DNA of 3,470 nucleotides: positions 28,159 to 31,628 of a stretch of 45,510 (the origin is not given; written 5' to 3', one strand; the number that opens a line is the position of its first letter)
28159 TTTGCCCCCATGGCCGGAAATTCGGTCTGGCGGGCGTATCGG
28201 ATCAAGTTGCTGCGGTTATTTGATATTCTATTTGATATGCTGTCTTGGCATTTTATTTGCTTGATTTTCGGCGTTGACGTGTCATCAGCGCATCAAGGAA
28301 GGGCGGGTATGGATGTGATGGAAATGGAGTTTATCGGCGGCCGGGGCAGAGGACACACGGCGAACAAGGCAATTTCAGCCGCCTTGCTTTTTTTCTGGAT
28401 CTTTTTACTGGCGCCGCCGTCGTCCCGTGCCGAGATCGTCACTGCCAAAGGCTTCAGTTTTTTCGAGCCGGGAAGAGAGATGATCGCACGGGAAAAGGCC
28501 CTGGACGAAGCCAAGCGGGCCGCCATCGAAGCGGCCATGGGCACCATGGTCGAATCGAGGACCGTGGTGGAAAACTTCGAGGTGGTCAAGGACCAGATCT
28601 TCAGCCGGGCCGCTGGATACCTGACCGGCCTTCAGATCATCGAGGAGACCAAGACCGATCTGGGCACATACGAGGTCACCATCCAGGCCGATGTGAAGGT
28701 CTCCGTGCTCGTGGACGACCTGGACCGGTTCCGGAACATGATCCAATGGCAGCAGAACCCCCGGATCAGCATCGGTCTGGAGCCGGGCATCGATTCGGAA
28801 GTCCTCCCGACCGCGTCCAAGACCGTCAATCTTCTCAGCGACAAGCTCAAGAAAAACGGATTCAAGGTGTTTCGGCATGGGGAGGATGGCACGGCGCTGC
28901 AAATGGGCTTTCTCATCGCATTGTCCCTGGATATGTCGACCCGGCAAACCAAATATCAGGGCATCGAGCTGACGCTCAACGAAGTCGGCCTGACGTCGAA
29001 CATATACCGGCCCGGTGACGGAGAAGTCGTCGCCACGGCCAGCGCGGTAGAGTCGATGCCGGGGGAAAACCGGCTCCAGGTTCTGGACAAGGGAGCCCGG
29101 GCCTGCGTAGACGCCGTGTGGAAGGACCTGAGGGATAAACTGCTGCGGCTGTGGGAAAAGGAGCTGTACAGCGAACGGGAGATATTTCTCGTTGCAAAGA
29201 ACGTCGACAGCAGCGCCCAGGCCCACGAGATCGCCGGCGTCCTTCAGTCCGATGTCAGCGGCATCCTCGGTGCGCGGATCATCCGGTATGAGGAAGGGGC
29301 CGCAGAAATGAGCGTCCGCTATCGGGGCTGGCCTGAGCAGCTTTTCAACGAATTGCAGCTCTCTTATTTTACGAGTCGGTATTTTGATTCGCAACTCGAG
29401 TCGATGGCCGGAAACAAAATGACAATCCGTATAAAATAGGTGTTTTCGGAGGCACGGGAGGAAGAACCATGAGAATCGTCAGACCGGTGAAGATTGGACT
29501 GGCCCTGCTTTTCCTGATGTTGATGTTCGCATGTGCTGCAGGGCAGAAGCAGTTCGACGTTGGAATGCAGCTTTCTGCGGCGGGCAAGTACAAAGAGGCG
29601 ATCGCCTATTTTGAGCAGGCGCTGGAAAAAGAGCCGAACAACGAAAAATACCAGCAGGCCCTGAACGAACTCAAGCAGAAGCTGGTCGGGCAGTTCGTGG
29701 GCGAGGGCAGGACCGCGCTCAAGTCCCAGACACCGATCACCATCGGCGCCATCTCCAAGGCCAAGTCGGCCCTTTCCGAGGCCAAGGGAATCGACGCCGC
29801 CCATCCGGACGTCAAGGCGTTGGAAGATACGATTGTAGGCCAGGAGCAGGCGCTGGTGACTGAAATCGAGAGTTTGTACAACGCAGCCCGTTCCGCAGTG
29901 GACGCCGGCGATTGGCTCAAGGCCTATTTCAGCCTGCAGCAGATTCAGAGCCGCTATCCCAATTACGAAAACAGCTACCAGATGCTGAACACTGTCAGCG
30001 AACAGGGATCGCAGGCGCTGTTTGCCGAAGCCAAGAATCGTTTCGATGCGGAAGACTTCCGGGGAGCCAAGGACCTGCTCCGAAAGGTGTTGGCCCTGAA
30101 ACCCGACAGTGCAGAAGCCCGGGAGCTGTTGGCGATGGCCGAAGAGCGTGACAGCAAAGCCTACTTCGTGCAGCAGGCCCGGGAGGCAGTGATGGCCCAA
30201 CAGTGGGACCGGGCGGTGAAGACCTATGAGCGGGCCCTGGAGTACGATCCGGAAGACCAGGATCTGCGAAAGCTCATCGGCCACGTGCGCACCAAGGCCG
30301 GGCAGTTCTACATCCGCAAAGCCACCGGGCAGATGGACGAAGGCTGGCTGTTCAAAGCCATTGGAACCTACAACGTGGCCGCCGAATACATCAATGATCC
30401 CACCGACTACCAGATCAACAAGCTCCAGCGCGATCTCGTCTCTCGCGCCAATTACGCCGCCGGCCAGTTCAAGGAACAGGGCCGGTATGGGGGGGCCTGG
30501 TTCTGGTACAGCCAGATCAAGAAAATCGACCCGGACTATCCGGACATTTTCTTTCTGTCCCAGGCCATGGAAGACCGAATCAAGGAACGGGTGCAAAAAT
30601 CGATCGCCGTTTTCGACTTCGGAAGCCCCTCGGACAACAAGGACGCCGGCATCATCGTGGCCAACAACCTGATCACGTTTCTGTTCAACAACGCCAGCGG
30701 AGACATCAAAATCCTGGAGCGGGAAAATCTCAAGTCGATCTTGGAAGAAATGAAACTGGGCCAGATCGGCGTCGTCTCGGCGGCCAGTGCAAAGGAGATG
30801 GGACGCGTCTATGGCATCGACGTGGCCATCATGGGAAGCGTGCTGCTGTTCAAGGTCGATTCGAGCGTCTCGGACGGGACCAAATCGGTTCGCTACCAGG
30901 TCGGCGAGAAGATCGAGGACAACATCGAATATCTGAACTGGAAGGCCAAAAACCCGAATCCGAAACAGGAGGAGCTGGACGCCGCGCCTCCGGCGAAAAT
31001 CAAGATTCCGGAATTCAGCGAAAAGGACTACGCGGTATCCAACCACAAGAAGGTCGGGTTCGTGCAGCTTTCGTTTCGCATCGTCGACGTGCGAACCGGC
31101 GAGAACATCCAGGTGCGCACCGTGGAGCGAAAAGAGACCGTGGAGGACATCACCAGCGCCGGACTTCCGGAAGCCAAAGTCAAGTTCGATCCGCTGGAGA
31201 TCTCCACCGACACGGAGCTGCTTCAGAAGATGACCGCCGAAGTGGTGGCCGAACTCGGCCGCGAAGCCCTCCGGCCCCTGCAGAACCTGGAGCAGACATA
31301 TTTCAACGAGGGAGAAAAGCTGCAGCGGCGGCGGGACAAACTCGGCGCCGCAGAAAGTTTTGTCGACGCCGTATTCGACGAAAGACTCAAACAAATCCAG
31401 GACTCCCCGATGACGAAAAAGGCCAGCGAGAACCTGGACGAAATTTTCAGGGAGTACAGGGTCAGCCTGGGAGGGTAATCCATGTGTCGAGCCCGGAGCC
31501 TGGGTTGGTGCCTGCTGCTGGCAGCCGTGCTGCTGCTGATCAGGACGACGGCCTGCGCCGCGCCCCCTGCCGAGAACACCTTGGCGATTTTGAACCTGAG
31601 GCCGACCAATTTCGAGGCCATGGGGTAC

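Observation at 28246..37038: Candidate undescribed envelope system: seven-gene operon encoding only exported scaffold-type proteins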

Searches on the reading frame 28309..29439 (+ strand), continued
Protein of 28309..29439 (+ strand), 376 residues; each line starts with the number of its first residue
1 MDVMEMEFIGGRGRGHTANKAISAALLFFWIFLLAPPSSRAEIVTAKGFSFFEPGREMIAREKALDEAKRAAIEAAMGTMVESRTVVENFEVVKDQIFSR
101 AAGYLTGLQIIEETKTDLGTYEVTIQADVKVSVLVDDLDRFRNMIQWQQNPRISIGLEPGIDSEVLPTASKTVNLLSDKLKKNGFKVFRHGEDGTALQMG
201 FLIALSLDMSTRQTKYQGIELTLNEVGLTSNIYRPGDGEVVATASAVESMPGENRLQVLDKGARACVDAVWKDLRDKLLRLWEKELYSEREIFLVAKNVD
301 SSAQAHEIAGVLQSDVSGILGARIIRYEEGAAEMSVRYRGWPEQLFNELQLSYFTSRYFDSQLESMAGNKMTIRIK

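Call 80: find_encoding_contigs(protein=P0438, flank=10000, max_places=1)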
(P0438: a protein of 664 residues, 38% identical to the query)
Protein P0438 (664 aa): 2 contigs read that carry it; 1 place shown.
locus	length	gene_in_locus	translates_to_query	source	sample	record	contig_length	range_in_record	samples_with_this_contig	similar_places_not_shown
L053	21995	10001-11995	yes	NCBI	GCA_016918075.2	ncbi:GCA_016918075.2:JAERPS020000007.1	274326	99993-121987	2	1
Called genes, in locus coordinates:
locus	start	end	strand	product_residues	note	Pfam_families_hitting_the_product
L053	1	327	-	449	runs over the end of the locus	PF00072:Response_reg, PF00158:Sigma54_activat, PF14532:Sigma54_activ_2, PF07728:AAA_5 (weak), PF25601:AAA_lid_14, PF02954:HTH_8 (weak)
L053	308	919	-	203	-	-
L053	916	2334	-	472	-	PF00512:HisKA, PF02518:HATPase_c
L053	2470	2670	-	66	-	-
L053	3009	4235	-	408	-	PF00962:A_deaminase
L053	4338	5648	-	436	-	PF00149:Metallophos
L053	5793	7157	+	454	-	PF00557:Peptidase_M24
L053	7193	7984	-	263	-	-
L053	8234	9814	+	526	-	PF00989:PAS, PF08447:PAS_3, PF13426:PAS_9, PF00015:MCPsignal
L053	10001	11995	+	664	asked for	PF03783:CsgG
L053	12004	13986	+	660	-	PF00041:fn3 (faint)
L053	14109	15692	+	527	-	PF06812:ImpA_N, PF16989:T6SS_VasJ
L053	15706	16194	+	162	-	PF05591:T6SS_VipA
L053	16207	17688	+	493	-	PF05943:VipB, PF18945:VipB_2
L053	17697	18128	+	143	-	PF04965:GPW_gp25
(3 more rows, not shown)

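Call 91: search_protein_families(library=pfam, proteins=[L051:14823-15215:+, L051:18840-19559:+, L052:19939-20904:+], max_evalue=0.01)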
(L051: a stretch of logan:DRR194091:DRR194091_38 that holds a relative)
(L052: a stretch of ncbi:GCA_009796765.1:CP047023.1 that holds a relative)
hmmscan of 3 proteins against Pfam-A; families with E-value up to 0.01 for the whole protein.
L051:14823-15215:+ (130 aa): 0 families

L051:18840-19559:+ (239 aa): 1 family
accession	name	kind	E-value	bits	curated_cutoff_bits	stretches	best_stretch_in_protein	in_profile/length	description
PF13424.12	TPR_12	-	4.9e-05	23.9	30.1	1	152-212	9-71/77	Tetratricopeptide repeat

L052:19939-20904:+ (321 aa): 1 family
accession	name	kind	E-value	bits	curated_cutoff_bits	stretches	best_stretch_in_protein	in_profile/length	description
PF02169.21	LPP20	-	0.0033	18.3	25.9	1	57-121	24-88/97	LPP20 lipoprotein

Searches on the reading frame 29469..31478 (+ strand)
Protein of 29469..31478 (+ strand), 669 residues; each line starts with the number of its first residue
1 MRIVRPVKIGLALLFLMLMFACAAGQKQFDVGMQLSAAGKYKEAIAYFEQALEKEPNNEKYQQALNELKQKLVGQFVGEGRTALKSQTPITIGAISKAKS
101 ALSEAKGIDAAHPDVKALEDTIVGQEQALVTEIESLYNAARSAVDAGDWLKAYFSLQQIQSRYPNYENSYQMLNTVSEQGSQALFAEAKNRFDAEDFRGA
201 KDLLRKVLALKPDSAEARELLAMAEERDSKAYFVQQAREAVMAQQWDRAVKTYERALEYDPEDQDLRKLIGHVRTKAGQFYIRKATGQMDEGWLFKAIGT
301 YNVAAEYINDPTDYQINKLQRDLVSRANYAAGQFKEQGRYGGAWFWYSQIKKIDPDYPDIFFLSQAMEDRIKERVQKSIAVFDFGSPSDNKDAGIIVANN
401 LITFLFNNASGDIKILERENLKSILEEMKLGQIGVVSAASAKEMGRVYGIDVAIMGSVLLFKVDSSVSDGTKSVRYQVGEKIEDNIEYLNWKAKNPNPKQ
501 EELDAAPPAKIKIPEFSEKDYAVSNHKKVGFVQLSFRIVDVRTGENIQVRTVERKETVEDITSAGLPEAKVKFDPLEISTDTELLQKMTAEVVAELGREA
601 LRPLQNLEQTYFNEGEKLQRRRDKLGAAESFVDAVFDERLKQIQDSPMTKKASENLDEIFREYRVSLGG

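Call 3: search_protein_families(library=pfam, proteins=[window:29469-31478:+], max_evalue=0.1)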
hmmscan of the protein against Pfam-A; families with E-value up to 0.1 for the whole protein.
window:29469-31478:+ (669 aa): 27 families (the best 25 are shown)
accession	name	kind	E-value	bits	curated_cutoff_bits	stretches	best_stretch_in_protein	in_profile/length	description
PF14559.12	TPR_19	-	2.9e-14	53.6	25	3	37-59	3-25/68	Tetratricopeptide repeat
PF13414.12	TPR_11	-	3.7e-14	52.5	26.8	1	244-274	8-38/42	TPR repeat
PF13428.12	TPR_14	-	3.2e-13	49.4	23.5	1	32-66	8-42/44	Tetratricopeptide repeat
PF07719.23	TPR_2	-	1.2e-12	47.3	27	2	30-58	6-34/34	Tetratricopeptide repeat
PF03783.19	CsgG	-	5.3e-11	42.7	20.8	1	409-565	50-161/210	Curli production assembly/transport component CsgG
PF13432.12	TPR_16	-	8.1e-11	42.6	32.7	2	185-228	1-44/65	Tetratricopeptide repeat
PF00515.34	TPR_1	-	5.4e-10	39.1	27.8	1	32-58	8-34/34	Tetratricopeptide repeat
PF13174.12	TPR_6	-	1.1e-09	38.8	26.3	1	134-165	1-32/33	Tetratricopeptide repeat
PF13176.12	TPR_7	-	1.3e-05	25.4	27.9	2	244-264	13-35/36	Tetratricopeptide repeat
PF06552.18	TOM20_plant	-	2e-05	24.9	20.6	1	36-67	91-122/187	Plant specific mitochondrial import receptor subunit TOM20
PF13431.12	TPR_17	-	2.6e-05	24.6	24.4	0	252-279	1-28/34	Tetratricopeptide repeat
PF13181.12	TPR_8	-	4.4e-05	23.8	25.7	1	37-57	13-33/34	Tetratricopeptide repeat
PF14853.12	Fis1_TPR_C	-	8.5e-05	23.1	25.3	0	39-62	15-38/53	Fis1 C-terminal tetratricopeptide repeat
PF14863.12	Alkyl_sulf_dimr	-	0.00011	23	26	1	180-226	68-114/139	Alkyl sulfatase dimerisation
PF12895.13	ANAPC3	-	0.00017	22.2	27.2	0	177-223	19-64/82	Anaphase-promoting complex, cyclosome, subunit 3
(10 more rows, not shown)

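Call 4: search_protein_families(library=ncbifam, proteins=[window:29469-31478:+], max_evalue=0.1)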
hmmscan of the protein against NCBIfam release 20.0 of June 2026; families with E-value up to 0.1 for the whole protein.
window:29469-31478:+ (669 aa): 20 families
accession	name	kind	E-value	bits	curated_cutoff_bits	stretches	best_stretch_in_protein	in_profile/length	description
NF040658.1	Myxo_OME_TraC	equivalog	1.5e-11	43.7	500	3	173-305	74-201/602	outer membrane exchange accessory lipoprotein TraC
NF040959.1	MamA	equivalog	3.8e-07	29.7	200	2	29-65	143-179/204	magnetosome protein MamA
NF042912.1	Amuc_1098_fam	equivalog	4.4e-06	25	750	1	116-274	24-199/805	Amuc_1098 family type IV pilus outer membrane protein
TIGR03302.1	OM_YfiO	subfamily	2.3e-05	24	81.4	1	132-168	32-68/239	outer membrane protein assembly factor BamD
TIGR02795.1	tol_pal_ybgF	equivalog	9.6e-05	23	90.1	0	28-67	42-81/119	tol-pal system protein YbgF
TIGR02552.1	LcrH_SycD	equivalog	0.0002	21.1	104.8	0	219-264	42-86/136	SycD/LcrH family type III secretion system chaperone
TIGR03939.1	PGA_TPR_OMP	equivalog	0.00032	19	366.65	0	243-320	99-175/800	poly-beta-1,6 N-acetyl-D-glucosamine export porin PgaA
NF053607.1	CHU_0125_OmpA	equivalog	0.00089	17.9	620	1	12-65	9-59/639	CHU_0125 family OmpA-like outer membrane integrity protein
NF047507.1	TPR_BatC_Lepto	exception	0.0015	18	175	0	241-277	107-143/214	TPR repeat-containing protein BatC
NF033762.1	social_mot_Tgl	equivalog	0.0016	17.8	225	1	27-66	33-72/252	social motility TPR repeat lipoprotein Tgl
NF008520.0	PRK11447.1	equivalog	0.0021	15.9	858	1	158-266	39-148/1157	cellulose synthase complex outer membrane protein BcsC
NF033758.1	gliding_GltE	equivalog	0.0049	15.9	225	0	188-224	263-299/411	adventurous gliding motility TPR repeat lipoprotein GltE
NF002725.1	PRK02603.1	equivalog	0.0064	16.5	143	0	31-67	41-77/173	photosystem I assembly protein Ycf3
NF033920.0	C39_PA2778_fam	equivalog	0.0076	15.7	150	0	143-232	153-241/255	PA2778 family cysteine peptidase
NF008745.0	PRK11778.1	equivalog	0.0089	15.2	259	1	27-87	211-268/345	protease SohB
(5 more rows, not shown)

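Call 13: find_encoding_contigs(protein=window:29469-31478:+, flank=10000, max_places=4)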
Protein window:29469-31478:+ (669 aa): 2 contigs read that carry it; 2 places shown.
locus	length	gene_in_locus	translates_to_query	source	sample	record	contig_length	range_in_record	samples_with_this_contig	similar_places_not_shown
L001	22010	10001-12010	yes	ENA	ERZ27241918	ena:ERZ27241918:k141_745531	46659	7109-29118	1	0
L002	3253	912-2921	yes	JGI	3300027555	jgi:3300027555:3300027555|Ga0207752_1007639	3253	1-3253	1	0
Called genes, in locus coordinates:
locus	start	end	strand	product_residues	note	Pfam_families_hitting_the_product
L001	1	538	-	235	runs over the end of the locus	PF00005:ABC_tran, PF13304:AAA_21 (faint)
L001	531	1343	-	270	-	PF00005:ABC_tran, PF13304:AAA_21 (faint), PF12399:BCA_ABC_TP_C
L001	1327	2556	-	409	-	PF02653:BPD_transp_2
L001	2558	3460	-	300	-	PF02653:BPD_transp_2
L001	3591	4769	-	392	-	-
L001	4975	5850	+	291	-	PF01513:NAD_kinase, PF20143:NAD_kinase_C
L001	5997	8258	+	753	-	PF05226:CHASE2, PF00211:Guanylate_cyc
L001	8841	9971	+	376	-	-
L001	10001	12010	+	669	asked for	PF06552:TOM20_plant (faint), PF00515:TPR_1 (faint), PF07719:TPR_2 (weak), PF13174:TPR_6 (faint), PF13176:TPR_7 (faint), PF13414:TPR_11 (faint), PF13428:TPR_14 (faint), PF03783:CsgG, +2 more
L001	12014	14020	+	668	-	PF00041:fn3 (faint), PF16794:fn3_4 (faint), PF25833:Fn3_SaeA_3rd (faint), PF16656:Pur_ac_phosph_N (faint), PF25788:Ig_Rha78A_N (faint)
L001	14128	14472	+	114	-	-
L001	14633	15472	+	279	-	PF02169:LPP20 (faint)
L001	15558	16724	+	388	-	PF07719:TPR_2 (faint), PF13414:TPR_11 (faint), PF14559:TPR_19 (faint), PF00395:SLH (faint)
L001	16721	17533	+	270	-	PF04773:FecR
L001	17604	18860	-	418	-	PF05221:AdoHcyase, PF02826:2-Hacid_dh_C (weak), PF00670:AdoHcyase_NAD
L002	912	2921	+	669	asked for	PF06552:TOM20_plant (faint), PF00515:TPR_1 (faint), PF07719:TPR_2 (weak), PF13174:TPR_6 (faint), PF13176:TPR_7 (faint), PF13414:TPR_11 (faint), PF13428:TPR_14 (faint), PF03783:CsgG, +2 more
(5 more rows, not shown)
